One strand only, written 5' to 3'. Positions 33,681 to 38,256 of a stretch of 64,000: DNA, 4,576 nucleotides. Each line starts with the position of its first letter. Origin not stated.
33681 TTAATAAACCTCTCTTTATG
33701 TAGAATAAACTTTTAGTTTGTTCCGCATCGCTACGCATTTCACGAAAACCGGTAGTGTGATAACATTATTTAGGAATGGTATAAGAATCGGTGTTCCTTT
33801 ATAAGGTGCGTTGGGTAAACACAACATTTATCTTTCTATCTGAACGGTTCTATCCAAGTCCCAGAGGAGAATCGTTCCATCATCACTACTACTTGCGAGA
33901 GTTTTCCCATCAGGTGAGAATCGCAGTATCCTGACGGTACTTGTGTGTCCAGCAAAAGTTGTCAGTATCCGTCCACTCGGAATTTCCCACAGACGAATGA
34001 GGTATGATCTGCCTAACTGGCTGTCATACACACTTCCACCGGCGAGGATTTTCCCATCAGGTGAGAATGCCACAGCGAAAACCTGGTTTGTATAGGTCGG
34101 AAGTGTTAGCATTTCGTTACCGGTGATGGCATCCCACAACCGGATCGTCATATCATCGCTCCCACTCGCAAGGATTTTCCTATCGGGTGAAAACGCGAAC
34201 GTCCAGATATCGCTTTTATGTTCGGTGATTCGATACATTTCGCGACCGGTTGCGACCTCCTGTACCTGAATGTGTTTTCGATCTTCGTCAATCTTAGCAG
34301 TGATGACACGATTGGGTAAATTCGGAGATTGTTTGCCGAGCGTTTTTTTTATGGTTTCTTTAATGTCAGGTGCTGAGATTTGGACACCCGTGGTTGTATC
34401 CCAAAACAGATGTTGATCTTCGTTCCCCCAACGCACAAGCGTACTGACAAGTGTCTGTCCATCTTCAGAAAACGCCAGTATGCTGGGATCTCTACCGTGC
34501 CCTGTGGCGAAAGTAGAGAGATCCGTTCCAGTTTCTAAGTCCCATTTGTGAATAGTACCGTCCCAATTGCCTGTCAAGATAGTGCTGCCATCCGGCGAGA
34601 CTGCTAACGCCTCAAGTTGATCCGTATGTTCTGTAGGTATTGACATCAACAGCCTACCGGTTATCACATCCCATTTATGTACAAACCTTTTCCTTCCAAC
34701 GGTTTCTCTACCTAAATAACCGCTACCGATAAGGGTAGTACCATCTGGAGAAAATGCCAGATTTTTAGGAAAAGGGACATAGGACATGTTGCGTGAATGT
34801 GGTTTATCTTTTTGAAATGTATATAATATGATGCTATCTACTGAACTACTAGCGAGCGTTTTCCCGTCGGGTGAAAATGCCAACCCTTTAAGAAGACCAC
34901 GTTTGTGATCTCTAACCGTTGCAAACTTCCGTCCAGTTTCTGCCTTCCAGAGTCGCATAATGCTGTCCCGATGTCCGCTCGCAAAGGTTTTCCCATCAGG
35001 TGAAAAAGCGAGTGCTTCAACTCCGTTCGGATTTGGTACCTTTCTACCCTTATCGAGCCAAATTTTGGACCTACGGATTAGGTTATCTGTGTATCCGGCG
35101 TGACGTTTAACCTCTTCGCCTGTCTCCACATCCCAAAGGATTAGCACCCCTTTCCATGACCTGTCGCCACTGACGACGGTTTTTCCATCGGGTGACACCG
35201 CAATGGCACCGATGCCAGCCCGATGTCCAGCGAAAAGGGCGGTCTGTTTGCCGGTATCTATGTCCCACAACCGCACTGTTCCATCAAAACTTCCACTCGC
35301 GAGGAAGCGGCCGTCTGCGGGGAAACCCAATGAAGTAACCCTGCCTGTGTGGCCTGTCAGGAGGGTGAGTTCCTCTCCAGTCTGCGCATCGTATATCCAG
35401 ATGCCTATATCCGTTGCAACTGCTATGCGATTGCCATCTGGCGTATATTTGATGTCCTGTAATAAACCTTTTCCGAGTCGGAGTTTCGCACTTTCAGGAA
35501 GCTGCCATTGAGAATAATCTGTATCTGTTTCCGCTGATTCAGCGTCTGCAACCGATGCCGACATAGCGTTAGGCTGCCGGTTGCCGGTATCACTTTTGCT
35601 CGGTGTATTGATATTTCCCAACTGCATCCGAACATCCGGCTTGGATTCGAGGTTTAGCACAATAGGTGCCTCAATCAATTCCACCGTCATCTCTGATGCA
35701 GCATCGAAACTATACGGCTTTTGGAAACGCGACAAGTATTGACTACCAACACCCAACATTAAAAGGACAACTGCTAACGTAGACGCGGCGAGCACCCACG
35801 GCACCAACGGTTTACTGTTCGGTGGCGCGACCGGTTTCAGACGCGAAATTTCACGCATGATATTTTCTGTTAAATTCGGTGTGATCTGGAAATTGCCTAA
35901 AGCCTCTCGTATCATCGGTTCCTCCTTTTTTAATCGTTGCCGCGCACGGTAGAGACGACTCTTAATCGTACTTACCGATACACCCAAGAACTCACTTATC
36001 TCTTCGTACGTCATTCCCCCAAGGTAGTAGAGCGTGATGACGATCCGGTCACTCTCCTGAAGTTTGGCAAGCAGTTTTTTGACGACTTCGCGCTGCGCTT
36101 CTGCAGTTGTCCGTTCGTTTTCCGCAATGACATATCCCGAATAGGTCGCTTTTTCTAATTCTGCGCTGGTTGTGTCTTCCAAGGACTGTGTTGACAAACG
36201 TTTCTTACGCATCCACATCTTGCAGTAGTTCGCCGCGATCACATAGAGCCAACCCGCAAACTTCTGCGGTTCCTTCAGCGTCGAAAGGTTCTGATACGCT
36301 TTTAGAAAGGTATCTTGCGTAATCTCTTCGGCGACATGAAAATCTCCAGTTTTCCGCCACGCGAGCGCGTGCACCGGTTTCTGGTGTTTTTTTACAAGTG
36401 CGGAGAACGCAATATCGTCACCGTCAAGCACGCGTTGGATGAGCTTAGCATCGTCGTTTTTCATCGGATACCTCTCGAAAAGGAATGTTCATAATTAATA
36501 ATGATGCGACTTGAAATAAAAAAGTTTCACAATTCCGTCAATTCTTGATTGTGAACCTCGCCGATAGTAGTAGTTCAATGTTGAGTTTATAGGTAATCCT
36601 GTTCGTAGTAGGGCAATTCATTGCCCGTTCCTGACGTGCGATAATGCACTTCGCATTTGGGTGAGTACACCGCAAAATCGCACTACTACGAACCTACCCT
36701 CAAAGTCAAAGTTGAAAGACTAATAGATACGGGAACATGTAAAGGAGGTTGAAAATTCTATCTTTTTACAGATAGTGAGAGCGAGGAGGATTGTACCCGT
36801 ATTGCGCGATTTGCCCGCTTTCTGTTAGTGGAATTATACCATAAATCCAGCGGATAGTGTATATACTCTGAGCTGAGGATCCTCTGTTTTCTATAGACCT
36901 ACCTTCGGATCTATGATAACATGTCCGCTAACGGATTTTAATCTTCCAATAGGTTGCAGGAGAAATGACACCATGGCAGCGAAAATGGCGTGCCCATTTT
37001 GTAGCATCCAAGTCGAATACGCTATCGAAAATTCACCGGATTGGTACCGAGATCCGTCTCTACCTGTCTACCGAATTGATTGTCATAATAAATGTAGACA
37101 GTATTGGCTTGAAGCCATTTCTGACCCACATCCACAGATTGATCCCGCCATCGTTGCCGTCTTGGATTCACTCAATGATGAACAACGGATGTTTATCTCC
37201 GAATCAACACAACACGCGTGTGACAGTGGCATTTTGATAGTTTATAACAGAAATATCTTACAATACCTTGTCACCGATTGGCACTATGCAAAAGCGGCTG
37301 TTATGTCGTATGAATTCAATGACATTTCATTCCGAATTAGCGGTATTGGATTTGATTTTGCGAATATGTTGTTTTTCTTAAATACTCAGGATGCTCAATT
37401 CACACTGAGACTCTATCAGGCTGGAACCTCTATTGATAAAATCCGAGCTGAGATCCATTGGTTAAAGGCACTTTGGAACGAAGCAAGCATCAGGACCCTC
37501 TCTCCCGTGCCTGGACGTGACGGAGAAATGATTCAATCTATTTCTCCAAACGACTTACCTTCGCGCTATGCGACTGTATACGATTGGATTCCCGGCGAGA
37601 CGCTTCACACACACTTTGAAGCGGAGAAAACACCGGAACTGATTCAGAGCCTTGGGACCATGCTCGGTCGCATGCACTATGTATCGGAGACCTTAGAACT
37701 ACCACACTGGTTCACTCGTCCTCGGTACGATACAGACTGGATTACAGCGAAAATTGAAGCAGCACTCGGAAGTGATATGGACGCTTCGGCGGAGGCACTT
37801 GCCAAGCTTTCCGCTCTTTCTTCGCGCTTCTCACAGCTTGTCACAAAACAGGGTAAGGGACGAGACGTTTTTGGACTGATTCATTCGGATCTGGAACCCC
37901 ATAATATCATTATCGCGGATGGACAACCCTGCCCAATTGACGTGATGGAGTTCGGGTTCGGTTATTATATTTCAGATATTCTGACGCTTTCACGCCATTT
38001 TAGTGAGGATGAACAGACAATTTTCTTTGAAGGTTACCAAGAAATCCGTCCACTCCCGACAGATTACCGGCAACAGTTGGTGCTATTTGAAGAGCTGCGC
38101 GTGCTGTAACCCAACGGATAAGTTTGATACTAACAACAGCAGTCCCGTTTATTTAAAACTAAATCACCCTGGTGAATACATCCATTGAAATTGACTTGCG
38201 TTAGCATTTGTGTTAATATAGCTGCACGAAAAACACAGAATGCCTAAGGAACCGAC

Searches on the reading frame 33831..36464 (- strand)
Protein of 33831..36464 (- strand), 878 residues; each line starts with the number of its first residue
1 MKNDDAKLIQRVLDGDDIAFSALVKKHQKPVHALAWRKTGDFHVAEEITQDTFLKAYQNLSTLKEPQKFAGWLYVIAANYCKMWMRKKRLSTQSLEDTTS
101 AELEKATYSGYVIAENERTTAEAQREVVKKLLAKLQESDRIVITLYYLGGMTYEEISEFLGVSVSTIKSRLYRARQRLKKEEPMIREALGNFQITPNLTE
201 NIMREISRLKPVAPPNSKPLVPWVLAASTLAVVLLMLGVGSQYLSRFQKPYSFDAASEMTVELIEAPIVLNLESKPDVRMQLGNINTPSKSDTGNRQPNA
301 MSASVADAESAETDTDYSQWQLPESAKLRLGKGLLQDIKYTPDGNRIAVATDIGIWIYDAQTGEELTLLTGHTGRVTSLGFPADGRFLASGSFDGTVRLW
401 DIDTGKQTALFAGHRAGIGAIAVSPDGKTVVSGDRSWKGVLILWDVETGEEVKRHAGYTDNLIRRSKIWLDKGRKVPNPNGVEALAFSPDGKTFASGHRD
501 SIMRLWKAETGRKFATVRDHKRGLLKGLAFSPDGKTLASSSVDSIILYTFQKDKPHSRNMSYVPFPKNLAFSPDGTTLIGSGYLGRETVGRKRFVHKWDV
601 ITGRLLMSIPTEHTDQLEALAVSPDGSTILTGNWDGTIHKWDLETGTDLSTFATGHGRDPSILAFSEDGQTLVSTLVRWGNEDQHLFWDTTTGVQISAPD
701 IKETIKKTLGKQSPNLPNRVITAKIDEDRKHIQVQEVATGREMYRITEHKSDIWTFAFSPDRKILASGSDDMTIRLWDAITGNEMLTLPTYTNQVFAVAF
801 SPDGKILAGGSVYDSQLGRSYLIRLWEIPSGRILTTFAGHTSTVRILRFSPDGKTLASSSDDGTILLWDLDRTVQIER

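Call 93: search_protein_families(library=padloc, proteins=[window:33831-36464:-], max_evalue=0.00001)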
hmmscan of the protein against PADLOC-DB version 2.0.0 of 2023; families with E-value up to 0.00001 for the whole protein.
window:33831-36464:- (878 aa): 1 family
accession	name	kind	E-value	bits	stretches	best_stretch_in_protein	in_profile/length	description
PDLC02919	HEAT-ARM_XIII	-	2.4e-15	53.1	0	345-433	99-185/1972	-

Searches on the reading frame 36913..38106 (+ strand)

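Call 93: search_protein_families(library=padloc, proteins=[window:36913-38106:+], max_evalue=0.00001)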
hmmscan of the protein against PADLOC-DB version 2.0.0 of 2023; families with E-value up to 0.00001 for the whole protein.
window:36913-38106:+ (398 aa): 0 families

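Call 94: search_protein_families(library=pfam, proteins=[window:36913-38106:+], max_evalue=0.00001)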
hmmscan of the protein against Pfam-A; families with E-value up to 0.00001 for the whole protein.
window:36913-38106:+ (398 aa): 1 family
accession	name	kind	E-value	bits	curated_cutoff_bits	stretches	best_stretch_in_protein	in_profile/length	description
PF01636.29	APH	-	1e-17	65.2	23.2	1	143-377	3-227/239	Phosphotransferase enzyme family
